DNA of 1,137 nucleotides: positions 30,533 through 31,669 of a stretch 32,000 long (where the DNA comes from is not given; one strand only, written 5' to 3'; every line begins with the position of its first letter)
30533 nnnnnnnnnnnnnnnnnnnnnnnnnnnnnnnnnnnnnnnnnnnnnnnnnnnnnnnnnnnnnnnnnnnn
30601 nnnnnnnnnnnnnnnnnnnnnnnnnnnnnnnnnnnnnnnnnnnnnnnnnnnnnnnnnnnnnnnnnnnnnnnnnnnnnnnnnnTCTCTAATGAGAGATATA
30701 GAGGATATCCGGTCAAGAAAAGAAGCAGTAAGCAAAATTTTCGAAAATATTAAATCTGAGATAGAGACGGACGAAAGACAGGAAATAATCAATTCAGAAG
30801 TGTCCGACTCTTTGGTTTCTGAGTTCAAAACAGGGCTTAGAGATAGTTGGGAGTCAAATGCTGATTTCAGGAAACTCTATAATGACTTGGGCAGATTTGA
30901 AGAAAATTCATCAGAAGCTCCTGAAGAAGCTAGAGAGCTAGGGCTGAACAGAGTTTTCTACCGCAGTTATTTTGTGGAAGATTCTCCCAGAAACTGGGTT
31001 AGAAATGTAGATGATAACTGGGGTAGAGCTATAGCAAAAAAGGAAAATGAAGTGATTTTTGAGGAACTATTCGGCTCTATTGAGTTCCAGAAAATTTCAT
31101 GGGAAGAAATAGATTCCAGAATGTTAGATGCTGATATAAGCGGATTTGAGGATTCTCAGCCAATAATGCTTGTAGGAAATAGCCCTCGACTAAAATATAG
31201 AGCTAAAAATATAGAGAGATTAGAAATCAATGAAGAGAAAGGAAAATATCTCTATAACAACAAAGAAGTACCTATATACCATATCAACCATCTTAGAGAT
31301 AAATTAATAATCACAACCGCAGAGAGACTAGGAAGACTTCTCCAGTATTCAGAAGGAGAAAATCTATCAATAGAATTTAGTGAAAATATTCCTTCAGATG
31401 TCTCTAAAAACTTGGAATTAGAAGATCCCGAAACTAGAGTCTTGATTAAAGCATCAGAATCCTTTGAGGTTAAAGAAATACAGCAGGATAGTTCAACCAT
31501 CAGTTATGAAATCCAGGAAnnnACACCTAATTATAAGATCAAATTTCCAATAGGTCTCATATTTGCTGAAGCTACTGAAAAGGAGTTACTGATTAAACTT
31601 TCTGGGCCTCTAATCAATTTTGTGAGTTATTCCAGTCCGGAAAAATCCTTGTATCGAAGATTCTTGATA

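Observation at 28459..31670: AT-rich, AGGCCT-free 3.2 kb island with a translationally coupled membrane protein and a 658-aa unknown protein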

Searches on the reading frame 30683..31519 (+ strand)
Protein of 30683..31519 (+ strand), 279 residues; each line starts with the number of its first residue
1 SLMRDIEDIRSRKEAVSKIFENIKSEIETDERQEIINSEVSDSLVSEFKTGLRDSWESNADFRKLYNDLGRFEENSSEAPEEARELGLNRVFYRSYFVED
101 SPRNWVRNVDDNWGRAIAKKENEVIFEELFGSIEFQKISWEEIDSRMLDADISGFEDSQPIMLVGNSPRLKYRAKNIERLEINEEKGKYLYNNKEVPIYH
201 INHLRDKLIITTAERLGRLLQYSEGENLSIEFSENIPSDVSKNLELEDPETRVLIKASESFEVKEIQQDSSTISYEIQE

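Call 105: search_dna_similar(query=window:30683-31519:+, collection=phages, mode=protein, max_evalue=10, max_rows=30)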
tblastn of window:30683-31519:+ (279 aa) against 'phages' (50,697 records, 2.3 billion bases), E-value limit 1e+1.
No match.

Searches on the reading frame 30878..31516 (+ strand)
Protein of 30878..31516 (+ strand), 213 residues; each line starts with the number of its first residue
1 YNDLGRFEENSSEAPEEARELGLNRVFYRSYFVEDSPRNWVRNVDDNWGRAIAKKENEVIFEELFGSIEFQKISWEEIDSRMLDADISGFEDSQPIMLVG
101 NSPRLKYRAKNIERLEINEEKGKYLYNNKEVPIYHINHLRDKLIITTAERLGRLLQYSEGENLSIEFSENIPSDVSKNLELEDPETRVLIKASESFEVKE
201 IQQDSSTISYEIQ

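Call 94: search_solved_structures(query=A5, max_evalue=10)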
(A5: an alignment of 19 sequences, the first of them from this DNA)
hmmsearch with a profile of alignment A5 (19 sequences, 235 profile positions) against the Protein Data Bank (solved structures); distinct sequences matched with E-value up to 10: 5.
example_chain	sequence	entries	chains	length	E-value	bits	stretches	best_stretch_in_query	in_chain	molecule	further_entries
7l6l_A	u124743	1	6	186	1.5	11.4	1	136-185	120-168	Deoxyribose operon repressor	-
6n2y_b1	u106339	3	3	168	6.4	9.4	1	47-114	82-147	ATP synthase subunit b | Bacillus PS3 ATP synthase subunit b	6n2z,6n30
9jc1_B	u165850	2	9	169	6.5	9.4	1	47-114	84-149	ATP synthase subunit b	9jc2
6n2d_b2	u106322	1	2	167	7.4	9.2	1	47-114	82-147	ATP synthase subunit b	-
8g9k_A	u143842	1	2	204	9.6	8.8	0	58-112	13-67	THR2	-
